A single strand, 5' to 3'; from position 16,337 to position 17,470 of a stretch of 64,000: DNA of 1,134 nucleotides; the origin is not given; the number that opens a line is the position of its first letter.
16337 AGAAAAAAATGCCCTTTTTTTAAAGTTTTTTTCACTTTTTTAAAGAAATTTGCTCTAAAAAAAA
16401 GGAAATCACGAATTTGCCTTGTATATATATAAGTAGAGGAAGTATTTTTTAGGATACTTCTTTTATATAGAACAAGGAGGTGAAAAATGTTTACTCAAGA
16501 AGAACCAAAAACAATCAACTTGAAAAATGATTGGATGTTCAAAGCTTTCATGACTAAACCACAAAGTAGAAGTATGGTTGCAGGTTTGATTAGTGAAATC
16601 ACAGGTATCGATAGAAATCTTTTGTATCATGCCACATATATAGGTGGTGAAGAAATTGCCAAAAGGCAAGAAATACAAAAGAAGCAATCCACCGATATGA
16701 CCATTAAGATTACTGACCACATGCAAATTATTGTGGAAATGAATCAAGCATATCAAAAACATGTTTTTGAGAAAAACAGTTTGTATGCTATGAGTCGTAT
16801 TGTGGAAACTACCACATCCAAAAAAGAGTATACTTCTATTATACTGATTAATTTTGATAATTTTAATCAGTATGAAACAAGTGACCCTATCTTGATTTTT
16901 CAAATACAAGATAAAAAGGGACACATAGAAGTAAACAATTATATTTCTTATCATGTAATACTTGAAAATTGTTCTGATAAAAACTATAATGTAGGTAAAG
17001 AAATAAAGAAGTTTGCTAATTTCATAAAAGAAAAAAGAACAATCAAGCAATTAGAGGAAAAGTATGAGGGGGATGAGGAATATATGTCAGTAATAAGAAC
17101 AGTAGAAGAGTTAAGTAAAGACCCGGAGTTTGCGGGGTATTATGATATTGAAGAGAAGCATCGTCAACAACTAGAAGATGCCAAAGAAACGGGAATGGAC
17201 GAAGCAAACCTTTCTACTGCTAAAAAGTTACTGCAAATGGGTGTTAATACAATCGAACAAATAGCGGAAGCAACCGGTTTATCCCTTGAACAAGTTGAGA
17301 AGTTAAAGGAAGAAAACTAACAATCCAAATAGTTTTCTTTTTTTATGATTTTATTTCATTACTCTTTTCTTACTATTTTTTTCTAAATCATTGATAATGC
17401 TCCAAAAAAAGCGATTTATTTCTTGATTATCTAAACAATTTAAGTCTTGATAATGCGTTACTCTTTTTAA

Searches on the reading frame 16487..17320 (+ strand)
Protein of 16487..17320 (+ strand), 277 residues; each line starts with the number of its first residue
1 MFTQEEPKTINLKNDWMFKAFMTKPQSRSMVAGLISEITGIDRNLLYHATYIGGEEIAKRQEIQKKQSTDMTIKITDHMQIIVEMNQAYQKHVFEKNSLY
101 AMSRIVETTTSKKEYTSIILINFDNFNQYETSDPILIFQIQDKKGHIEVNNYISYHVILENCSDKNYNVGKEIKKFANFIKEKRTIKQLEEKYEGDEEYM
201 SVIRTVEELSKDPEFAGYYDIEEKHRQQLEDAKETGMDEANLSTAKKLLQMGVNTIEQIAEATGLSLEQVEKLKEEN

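Call 8: search_protein_families(library=pfam, proteins=[window:16487-17320:+], max_evalue=0.01)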
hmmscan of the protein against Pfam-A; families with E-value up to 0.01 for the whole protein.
window:16487-17320:+ (277 aa): 3 families
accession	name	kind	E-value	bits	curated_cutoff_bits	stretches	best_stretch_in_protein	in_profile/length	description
PF12784.13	PDDEXK_2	-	2.6e-11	44.1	27.4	1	13-227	2-220/229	PD-(D/E)XK nuclease family transposase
PF12324.14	HTH_15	-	0.00079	20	27.2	1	224-272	5-54/74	Helix-turn-helix domain of alkylmercury lyase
PF02796.21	HTH_7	-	0.0062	17.1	23.8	0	241-270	10-38/45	Helix-turn-helix domain of resolvase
